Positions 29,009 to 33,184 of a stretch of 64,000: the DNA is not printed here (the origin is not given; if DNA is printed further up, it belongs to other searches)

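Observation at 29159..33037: Autotransporter displaying an S12 beta-lactamase-fold serine hydrolase, encoded immediately upstream of the NRPS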

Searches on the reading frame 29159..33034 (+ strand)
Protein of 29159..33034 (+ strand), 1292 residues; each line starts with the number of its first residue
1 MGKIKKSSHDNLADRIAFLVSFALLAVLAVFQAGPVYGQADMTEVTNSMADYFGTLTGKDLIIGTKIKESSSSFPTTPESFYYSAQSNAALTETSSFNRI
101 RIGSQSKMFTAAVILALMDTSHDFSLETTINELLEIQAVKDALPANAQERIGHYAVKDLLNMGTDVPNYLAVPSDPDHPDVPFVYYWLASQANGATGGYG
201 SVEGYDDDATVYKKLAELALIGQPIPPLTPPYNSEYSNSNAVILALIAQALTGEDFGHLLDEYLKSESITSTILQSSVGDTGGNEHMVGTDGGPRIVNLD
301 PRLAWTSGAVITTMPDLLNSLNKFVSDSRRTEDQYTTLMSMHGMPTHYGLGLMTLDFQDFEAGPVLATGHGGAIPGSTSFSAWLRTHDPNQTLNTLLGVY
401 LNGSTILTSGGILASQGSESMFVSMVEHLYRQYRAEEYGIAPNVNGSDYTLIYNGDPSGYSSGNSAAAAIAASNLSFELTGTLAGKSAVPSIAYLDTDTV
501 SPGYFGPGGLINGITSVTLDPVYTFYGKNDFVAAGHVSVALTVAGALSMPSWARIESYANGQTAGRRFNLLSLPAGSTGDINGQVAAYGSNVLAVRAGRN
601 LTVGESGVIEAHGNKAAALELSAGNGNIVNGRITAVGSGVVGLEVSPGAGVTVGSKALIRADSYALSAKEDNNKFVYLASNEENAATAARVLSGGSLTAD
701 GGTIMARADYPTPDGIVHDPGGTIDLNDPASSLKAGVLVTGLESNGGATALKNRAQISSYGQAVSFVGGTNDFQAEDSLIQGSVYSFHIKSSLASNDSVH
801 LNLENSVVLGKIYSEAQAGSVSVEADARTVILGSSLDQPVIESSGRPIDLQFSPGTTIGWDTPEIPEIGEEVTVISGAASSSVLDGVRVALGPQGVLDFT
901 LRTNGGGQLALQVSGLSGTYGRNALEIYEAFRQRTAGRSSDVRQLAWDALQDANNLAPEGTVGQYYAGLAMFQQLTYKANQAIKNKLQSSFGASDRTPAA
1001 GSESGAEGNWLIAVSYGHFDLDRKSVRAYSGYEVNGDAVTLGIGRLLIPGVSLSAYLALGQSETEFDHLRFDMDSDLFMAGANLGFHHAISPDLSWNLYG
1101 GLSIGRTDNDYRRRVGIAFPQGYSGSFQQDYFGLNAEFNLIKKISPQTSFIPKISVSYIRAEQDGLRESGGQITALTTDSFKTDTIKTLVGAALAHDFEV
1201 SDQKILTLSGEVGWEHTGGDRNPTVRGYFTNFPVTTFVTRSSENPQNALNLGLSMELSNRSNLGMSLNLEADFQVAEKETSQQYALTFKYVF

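Call 3: search_protein_families(library=pfam, proteins=[window:29159-33034:+], max_evalue=0.1)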
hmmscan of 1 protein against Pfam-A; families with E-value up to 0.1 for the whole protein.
window:29159-33034:+ (1292 aa): 2 families
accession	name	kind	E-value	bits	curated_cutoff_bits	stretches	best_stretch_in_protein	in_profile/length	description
PF03797.25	Autotransporter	-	3.9e-32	112.4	26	1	1023-1269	12-254/255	Autotransporter beta-domain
PF00144.29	Beta-lactamase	-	4.1e-11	43.1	27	1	99-383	49-296/329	Beta-lactamase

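Call 4: search_protein_families(library=ncbifam, proteins=[window:29159-33034:+], max_evalue=0.1)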
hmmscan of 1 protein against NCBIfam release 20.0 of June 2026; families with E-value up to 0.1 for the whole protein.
window:29159-33034:+ (1292 aa): 0 families

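Call 5: search_solved_structures(query=window:29159-33034:+, max_evalue=1, show_alignments=2)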
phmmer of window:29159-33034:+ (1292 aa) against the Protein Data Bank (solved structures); distinct sequences matched with E-value up to 1: 1.
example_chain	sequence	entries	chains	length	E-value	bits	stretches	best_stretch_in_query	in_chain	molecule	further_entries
3wwx_A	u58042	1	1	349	4.1e-05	24.7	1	208-383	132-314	S12 family peptidase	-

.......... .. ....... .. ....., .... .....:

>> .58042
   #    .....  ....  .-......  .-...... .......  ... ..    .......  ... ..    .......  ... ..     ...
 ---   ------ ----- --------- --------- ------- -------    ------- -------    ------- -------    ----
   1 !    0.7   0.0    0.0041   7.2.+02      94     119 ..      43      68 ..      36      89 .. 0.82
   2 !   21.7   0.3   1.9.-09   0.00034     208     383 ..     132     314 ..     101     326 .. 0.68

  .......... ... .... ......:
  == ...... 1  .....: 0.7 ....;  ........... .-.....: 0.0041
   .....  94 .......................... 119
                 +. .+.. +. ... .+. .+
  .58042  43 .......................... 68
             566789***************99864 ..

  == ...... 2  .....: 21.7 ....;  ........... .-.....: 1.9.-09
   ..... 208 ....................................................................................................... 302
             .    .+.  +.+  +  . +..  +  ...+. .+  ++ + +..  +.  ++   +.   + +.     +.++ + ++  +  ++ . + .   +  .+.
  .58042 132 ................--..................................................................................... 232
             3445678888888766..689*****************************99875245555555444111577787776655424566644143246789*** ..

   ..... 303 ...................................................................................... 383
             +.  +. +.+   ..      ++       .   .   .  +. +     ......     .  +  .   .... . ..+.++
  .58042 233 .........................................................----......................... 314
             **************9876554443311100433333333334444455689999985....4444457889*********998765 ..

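Call 9: find_homologous_proteins(query=window:29159-33034:+, max_evalue=0.00001)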
Query window:29159-33034:+ (1292 aa): 9 proteins with E <= 0.00001 among 8000 candidates.
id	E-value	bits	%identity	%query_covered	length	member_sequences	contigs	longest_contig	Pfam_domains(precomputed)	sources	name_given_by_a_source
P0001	0.0e+0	2858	100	100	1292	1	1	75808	PF03797.26,PF00144.30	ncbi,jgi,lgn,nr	ncbi:MAG: autotransporter domain-containing protein [Deltaproteobacteria bacterium]|jgi:CubicO group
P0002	3.0e-252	858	39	97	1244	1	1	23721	PF03797.26,PF00144.30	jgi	jgi:CubicO group peptidase (beta-lactamase class C family)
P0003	2.7e-225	769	39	92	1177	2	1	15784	PF03797.26,PF00144.30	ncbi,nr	ncbi:MAG: autotransporter domain-containing protein [Deltaproteobacteria bacterium]|nr:autotransport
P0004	7.6e-215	734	37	99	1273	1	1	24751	PF03797.26,PF00144.30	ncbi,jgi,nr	ncbi:MAG: autotransporter domain-containing protein [Deltaproteobacteria bacterium]|jgi:CubicO group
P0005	1.6e-210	720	37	97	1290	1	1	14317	PF03797.26,PF00144.30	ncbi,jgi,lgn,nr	ncbi:MAG: autotransporter domain-containing protein [Deltaproteobacteria bacterium]|jgi:CubicO group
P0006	1.9e-142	495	31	99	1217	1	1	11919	PF03797.26,PF00144.30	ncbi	-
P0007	1.3e-131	459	32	97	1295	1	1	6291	PF03797.26,PF00144.30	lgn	-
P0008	5.5e-131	457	35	70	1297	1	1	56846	PF03797.26,PF00144.30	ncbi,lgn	-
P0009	3.6e-39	153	28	87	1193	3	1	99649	PF03797.26,PF00144.30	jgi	jgi:D-alanyl-D-alanine carboxypeptidase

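Call 11: find_encoding_contigs(protein=P0002, flank=10000, max_places=3)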
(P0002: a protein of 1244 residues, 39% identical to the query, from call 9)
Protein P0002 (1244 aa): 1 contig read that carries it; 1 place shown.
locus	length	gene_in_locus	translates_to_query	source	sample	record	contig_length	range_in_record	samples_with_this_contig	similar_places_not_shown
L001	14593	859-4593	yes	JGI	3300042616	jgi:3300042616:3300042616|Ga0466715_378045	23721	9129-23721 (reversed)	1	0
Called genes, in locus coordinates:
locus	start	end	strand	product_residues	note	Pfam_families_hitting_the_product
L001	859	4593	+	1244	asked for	PF00144:Beta-lactamase, PF03797:Autotransporter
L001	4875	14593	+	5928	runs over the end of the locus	PF00550:PP-binding, PF00202:Aminotran_3, PF00668:Condensation, PF00501:AMP-binding, PF00550:PP-binding, PF13193:AMP-binding_C, PF00668:Condensation, PF00501:AMP-binding, +8 more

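Call 12: find_encoding_contigs(protein=P0003, flank=10000, max_places=3)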
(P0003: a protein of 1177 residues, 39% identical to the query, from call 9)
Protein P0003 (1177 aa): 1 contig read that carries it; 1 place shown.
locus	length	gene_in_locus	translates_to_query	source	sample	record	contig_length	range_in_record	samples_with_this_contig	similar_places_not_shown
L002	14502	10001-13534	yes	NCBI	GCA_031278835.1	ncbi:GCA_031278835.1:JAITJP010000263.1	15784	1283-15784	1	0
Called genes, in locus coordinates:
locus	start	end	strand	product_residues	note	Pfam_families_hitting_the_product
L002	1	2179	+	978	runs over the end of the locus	PF04851:ResIII, PF00176:SNF2-rel_dom, PF00271:Helicase_C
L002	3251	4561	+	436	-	PF00501:AMP-binding, PF14535:AMP-binding_C_2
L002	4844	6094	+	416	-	PF01145:Band_7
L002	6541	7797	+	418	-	PF04392:ABC_sub_bind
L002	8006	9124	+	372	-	PF05128:DUF697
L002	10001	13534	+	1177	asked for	PF00144:Beta-lactamase, PF03797:Autotransporter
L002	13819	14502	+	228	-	PF00550:PP-binding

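Call 13: find_encoding_contigs(protein=P0004, flank=10000, max_places=3)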
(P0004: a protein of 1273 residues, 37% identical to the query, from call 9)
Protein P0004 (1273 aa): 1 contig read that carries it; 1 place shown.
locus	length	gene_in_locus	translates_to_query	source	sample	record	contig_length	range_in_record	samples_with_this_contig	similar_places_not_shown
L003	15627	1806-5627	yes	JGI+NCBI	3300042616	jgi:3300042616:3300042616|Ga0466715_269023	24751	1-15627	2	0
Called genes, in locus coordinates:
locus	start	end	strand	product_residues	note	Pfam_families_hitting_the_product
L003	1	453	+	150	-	?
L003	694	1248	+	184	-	PF05128:DUF697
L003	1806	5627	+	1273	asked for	PF00144:Beta-lactamase, PF03797:Autotransporter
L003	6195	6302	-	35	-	-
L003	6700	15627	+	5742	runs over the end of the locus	PF00202:Aminotran_3, PF00668:Condensation, PF00501:AMP-binding, PF00550:PP-binding, PF00668:Condensation, PF00501:AMP-binding, PF00550:PP-binding, PF00668:Condensation, +7 more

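Call 14: find_encoding_contigs(protein=P0005, flank=10000, max_places=3)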
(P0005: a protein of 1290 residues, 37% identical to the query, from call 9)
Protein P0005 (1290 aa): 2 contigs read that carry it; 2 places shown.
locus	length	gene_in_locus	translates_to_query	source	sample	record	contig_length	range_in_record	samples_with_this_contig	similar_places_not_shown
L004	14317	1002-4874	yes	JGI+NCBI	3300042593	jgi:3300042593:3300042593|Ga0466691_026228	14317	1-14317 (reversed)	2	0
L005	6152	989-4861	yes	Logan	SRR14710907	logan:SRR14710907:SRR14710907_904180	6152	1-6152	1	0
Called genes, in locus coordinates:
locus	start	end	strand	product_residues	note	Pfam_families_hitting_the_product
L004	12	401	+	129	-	-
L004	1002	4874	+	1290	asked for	PF00144:Beta-lactamase, PF03797:Autotransporter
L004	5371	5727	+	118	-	-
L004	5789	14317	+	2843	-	?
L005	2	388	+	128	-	?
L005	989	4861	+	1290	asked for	PF00144:Beta-lactamase, PF03797:Autotransporter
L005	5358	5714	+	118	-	-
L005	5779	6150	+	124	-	?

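Call 16: find_encoding_contigs(protein=P0006, flank=10000, max_places=3)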
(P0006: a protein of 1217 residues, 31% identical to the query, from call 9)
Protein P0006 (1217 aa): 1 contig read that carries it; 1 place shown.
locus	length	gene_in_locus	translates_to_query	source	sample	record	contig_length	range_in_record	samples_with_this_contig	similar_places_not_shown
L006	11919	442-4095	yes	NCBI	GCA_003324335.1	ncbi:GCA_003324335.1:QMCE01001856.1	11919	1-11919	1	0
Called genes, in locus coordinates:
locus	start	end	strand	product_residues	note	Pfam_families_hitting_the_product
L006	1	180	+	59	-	?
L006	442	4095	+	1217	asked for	PF00144:Beta-lactamase, PF03797:Autotransporter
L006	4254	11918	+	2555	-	?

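Call 17: find_encoding_contigs(protein=P0007, flank=10000, max_places=3)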
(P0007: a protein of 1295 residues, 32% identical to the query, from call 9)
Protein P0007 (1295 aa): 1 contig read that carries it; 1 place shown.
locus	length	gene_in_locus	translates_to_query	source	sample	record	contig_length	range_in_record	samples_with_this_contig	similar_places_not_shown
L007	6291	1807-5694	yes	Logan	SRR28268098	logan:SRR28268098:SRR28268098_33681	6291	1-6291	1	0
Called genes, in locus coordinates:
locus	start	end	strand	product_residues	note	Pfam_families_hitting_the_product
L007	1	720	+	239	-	?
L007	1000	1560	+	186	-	PF05128:DUF697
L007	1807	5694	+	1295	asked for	PF00144:Beta-lactamase, PF03797:Autotransporter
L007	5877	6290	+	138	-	?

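Call 18: find_encoding_contigs(protein=P0008, flank=10000, max_places=3)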
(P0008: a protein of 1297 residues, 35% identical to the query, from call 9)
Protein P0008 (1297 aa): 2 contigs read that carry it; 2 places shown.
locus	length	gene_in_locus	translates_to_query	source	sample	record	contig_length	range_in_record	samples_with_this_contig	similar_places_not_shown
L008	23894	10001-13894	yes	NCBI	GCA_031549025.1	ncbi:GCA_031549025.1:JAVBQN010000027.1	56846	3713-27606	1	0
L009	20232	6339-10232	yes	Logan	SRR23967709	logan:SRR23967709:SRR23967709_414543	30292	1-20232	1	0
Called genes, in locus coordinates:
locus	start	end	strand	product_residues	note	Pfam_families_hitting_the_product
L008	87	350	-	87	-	PF23793:LysC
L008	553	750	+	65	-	PF21983:NikA-like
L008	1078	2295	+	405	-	PF04392:ABC_sub_bind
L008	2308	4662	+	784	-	PF07690:MFS_1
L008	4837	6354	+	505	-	-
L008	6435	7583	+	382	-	PF01145:Band_7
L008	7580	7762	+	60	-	-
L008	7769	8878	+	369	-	PF04392:ABC_sub_bind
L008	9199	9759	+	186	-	PF05128:DUF697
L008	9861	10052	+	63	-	-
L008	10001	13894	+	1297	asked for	PF00144:Beta-lactamase, PF03797:Autotransporter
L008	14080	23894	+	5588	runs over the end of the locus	PF00550:PP-binding, PF00202:Aminotran_3, PF00668:Condensation, PF00501:AMP-binding, PF13193:AMP-binding_C, PF00550:PP-binding, PF00668:Condensation, PF00501:AMP-binding, +12 more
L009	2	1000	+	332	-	?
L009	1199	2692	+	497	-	-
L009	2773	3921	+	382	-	PF01145:Band_7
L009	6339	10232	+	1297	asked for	PF00144:Beta-lactamase, PF03797:Autotransporter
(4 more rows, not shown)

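Call 19: find_encoding_contigs(protein=P0009, flank=10000, max_places=3)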
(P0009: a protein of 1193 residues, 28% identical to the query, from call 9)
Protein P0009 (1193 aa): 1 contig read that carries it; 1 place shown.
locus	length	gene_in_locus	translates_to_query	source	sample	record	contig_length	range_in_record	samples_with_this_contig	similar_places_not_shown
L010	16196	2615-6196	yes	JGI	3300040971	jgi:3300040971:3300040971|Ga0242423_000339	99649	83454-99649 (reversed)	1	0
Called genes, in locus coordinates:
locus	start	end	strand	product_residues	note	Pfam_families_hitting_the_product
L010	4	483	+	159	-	-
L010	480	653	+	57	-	-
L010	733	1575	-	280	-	PF02678:Pirin, PF05726:Pirin_C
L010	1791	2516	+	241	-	PF05128:DUF697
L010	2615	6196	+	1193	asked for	PF00144:Beta-lactamase, PF03797:Autotransporter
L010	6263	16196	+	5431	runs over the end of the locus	PF00550:PP-binding, PF00202:Aminotran_3, PF00668:Condensation, PF00501:AMP-binding, PF13193:AMP-binding_C, PF00550:PP-binding, PF00668:Condensation, PF00501:AMP-binding, +12 more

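Call 66: search_protein_families(library=pfam, proteins=[L004:5371-5724:+], max_evalue=0.001)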
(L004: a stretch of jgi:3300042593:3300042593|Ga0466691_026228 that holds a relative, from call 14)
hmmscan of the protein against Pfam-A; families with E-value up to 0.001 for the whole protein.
L004:5371-5724:+ (118 aa): 0 families

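Call 71: list_cluster_members(proteins=[P0001, P0002, P0006, P0008, P0009, P0039, P0043, P0046, P0054, P0057])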
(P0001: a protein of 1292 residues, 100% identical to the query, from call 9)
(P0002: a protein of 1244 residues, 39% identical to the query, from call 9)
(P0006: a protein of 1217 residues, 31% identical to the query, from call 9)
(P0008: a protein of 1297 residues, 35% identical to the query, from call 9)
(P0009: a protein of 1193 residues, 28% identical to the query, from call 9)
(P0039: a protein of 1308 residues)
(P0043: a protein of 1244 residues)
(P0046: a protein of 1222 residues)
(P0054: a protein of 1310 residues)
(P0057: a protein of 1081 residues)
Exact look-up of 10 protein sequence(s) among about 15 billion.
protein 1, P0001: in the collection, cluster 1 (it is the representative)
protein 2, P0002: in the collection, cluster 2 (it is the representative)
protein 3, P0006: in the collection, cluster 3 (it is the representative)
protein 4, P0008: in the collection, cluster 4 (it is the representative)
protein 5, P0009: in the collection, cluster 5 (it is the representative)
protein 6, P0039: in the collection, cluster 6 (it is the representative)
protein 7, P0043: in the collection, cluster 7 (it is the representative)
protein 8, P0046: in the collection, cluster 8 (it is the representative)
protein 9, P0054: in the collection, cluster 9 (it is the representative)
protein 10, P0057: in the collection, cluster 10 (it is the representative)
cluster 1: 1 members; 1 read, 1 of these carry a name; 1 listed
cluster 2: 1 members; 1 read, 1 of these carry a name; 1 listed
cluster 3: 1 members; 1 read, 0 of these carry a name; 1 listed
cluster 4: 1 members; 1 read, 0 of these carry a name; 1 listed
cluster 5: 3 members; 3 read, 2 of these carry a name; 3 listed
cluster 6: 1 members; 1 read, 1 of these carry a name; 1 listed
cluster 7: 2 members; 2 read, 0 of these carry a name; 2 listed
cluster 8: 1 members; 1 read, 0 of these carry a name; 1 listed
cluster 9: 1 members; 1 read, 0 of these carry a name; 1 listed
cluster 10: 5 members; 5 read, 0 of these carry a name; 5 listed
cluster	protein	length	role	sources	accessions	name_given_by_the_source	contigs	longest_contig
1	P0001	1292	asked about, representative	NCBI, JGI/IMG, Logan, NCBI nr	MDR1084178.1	MAG: autotransporter domain-containing protein [Deltaproteobacteria bacterium] | CubicO group peptidase (beta-lactamase class C family) | autotransporter domain-containing protein [Deltaproteobacteria bacterium]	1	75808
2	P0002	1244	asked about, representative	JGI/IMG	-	CubicO group peptidase (beta-lactamase class C family)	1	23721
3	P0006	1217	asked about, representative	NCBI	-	-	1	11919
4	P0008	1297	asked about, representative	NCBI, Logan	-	-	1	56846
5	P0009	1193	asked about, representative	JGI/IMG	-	D-alanyl-D-alanine carboxypeptidase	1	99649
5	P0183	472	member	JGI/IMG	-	CubicO group peptidase (beta-lactamase class C family)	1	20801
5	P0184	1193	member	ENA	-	-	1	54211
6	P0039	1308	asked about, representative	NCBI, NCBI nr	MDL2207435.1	autotransporter domain-containing protein [Desulfovibrio sp. OttesenSCG-928-M16]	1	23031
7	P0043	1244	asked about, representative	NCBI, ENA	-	-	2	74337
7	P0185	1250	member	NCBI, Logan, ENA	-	-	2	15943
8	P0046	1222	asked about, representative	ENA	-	-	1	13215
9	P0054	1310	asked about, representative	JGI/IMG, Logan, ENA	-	-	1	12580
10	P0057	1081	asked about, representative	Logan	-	-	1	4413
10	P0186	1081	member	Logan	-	-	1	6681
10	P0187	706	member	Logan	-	-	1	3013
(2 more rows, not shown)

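Call 98: search_dna_similar(query=window:29159-33034:+, collection=plasmids, mode=protein, max_rows=12, max_evalue=0.000001)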
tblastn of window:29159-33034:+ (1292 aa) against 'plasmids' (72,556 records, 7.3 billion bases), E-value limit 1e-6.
Records with a match: 1; places in all: 1; records where one place covers at least 80% of the query: 0.
Best place of each record, by identity: <60% 1.
By first word of the organism name: Streptomyces 1.
By predicted mobility (MOB-suite, as given by PLSDB): mobilizable 1.
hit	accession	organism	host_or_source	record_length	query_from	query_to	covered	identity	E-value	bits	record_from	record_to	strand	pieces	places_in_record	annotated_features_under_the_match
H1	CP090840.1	Streptomyces viridifaciens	Whole organism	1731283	99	379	22%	25.0%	2e-7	64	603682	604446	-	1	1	beta-lactamase family protein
